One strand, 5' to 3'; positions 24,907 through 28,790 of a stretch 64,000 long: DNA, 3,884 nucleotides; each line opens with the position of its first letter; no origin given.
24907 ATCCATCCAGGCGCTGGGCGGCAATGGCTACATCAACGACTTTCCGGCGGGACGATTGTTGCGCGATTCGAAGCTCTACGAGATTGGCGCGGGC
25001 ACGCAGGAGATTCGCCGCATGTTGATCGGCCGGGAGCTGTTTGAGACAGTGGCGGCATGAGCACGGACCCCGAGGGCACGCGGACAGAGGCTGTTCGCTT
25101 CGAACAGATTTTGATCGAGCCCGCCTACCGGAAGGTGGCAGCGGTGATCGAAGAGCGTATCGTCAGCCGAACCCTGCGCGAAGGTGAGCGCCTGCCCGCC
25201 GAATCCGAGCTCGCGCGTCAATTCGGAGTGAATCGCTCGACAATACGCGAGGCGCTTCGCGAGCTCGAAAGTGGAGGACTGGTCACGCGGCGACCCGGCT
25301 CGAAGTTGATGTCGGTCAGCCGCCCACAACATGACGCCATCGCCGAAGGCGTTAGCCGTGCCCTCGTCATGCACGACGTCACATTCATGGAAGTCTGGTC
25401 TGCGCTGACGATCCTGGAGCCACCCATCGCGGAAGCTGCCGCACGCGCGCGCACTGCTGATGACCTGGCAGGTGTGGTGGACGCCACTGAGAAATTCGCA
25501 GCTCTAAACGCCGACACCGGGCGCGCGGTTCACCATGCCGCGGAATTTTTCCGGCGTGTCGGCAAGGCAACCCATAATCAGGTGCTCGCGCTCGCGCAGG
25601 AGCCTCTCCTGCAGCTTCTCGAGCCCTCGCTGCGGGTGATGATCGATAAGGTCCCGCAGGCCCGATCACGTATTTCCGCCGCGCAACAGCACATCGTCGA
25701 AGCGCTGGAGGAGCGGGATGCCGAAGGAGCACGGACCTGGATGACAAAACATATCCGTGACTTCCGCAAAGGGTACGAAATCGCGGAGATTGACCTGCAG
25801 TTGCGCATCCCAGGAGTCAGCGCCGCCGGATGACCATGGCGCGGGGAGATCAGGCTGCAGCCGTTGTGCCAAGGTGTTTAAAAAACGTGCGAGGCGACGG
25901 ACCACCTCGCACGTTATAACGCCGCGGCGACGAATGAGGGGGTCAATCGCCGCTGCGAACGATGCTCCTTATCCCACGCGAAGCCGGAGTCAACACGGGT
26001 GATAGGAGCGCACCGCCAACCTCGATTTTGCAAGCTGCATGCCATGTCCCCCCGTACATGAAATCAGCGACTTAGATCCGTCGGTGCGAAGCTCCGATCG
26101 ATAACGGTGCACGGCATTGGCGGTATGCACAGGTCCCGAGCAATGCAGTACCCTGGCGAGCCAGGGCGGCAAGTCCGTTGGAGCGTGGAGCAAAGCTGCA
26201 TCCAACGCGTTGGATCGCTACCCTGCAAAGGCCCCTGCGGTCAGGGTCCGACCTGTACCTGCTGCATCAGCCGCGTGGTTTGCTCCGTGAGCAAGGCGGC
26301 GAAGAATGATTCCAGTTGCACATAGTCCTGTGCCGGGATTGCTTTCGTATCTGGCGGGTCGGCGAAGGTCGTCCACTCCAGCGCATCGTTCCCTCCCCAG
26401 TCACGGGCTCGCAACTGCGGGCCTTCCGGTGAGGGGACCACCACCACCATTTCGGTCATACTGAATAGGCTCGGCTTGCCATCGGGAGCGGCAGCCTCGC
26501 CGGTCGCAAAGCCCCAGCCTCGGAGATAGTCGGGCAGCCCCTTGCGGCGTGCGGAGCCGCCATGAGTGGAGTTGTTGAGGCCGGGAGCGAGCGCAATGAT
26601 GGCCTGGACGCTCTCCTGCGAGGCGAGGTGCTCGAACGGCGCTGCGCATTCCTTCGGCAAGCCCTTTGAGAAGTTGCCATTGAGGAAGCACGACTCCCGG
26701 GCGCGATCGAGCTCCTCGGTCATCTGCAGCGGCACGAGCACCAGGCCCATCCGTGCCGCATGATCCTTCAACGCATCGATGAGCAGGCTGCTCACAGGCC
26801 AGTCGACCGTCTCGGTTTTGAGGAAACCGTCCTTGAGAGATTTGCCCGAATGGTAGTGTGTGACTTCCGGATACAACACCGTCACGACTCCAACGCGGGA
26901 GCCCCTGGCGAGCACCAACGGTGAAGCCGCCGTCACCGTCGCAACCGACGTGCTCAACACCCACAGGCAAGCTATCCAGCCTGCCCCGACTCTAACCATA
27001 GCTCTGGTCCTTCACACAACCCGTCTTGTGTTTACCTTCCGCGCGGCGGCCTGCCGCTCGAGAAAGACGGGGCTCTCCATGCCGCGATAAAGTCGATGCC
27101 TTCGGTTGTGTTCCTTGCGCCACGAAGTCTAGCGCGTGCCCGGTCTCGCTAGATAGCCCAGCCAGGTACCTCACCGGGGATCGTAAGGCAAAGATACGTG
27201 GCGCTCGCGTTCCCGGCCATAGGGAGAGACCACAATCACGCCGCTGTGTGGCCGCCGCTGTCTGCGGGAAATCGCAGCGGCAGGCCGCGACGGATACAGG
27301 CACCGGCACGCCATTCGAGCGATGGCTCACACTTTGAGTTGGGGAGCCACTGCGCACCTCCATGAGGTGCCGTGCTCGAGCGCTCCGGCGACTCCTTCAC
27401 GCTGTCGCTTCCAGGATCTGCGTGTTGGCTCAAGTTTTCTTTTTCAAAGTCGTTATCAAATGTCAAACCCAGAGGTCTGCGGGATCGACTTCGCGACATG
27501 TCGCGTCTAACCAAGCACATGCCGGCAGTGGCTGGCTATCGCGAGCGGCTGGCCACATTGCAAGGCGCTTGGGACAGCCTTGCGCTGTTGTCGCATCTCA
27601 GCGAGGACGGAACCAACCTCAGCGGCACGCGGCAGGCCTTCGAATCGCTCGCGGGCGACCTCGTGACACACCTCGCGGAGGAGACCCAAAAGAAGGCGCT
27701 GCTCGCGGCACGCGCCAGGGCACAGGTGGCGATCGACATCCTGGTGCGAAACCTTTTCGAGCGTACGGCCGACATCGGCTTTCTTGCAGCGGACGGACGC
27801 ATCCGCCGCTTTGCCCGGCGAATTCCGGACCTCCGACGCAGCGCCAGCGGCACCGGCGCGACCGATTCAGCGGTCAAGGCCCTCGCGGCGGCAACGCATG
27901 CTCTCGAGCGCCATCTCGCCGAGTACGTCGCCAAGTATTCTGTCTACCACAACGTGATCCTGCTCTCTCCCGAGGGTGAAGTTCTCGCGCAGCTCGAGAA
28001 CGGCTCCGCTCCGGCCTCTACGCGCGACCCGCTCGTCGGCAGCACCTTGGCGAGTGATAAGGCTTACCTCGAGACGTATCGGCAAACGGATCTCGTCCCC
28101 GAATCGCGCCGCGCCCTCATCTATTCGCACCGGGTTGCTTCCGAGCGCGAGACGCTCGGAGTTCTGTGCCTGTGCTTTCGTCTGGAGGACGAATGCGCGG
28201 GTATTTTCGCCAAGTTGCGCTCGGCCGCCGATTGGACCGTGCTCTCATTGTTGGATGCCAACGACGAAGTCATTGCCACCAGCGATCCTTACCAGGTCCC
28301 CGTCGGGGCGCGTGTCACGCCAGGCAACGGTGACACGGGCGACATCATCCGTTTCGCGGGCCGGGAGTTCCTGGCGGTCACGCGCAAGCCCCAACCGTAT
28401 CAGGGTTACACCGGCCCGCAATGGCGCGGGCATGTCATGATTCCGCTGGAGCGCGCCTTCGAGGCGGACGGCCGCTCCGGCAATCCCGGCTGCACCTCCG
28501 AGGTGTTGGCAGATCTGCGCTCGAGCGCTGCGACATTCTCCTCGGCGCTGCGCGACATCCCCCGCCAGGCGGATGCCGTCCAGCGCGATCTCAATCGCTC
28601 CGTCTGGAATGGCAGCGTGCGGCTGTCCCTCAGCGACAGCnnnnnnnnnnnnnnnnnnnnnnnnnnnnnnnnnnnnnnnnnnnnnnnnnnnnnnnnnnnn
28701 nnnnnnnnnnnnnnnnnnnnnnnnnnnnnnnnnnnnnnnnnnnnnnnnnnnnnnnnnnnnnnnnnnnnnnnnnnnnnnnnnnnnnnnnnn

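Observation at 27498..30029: Soluble protein with two duplicated sensor-like modules fused to a CheW-like domain, without MCP, CheA or REC partners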

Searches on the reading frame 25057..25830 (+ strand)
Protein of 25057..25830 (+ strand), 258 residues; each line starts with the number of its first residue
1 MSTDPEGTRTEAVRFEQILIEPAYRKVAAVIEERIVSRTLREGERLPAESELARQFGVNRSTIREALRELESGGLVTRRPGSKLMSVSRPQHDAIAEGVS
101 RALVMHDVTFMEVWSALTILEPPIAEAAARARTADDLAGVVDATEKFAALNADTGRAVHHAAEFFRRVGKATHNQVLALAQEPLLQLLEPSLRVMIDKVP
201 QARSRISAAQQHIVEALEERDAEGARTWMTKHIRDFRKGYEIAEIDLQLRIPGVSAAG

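Call 3: search_protein_families(library=pfam, proteins=[window:25057-25830:+], max_evalue=0.01)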
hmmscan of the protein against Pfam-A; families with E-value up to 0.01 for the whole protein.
window:25057-25830:+ (258 aa): 17 families
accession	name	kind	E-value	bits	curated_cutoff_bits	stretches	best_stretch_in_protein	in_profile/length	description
PF00392.27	GntR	-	1.1e-20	73.5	27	1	24-82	2-60/64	Bacterial regulatory proteins, gntR family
PF07729.17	FCD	-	2.2e-15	57.6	24.3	1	113-234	2-124/125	FCD domain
PF01978.25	TrmB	-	6.1e-05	23.2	25.6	1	50-83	26-59/68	Sugar-specific transcriptional regulator TrmB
PF12840.13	HTH_20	-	9.4e-05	22.8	27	1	49-78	21-50/51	Helix-turn-helix domain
PF09339.16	HTH_IclR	-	0.00011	22.4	22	1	49-80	21-52/52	IclR helix-turn-helix domain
PF01047.28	MarR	-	0.00013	22.3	24.6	1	50-80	21-51/59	MarR family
PF14502.12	HTH_41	-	0.00015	21.6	25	1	41-77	1-37/48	Helix-turn-helix domain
PF08222.17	HTH_CodY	-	0.00017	21.5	27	1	45-79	4-37/61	CodY helix-turn-helix domain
PF13518.12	HTH_28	-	0.00028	21.4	25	1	43-79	12-48/52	Helix-turn-helix domain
PF08279.18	HTH_11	-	0.0011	19.2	25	1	50-74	19-43/55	HTH domain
PF12802.13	MarR_2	-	0.0015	19.1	27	1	50-80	24-54/61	MarR family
PF01325.25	Fe_dep_repress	-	0.0017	18.9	26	1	39-80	15-56/60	Iron dependent repressor, N-terminal DNA binding domain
PF13412.12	HTH_24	-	0.0017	18.3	21.9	1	50-77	21-48/48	Winged helix-turn-helix DNA-binding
PF25213.1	HVO_A0261_N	-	0.0021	18.4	35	1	35-81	15-59/86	HVO_A0261 N-terminal domain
PF13545.12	HTH_Crp_2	-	0.0021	18.4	27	1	50-81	26-56/70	Crp-like helix-turn-helix domain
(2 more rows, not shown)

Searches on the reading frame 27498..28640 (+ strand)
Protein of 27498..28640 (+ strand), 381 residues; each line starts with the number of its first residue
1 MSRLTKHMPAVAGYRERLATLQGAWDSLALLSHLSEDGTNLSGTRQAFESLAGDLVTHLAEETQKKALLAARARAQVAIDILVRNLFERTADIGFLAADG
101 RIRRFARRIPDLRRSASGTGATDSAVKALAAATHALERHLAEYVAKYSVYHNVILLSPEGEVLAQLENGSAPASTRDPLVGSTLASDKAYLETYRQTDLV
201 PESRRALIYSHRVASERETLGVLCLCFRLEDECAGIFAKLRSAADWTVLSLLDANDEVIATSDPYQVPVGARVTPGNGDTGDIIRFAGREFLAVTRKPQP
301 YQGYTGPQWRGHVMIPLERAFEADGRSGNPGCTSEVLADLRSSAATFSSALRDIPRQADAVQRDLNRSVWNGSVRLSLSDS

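Call 77: search_protein_families(library=pfam, proteins=[window:27498-28640:+], max_evalue=1)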
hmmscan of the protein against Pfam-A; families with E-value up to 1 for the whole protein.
window:27498-28640:+ (381 aa): 1 family
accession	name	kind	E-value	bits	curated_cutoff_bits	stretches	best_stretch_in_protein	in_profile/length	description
PF02743.24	dCache_1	-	1.7e-05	24.9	45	1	128-230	48-153/240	Cache domain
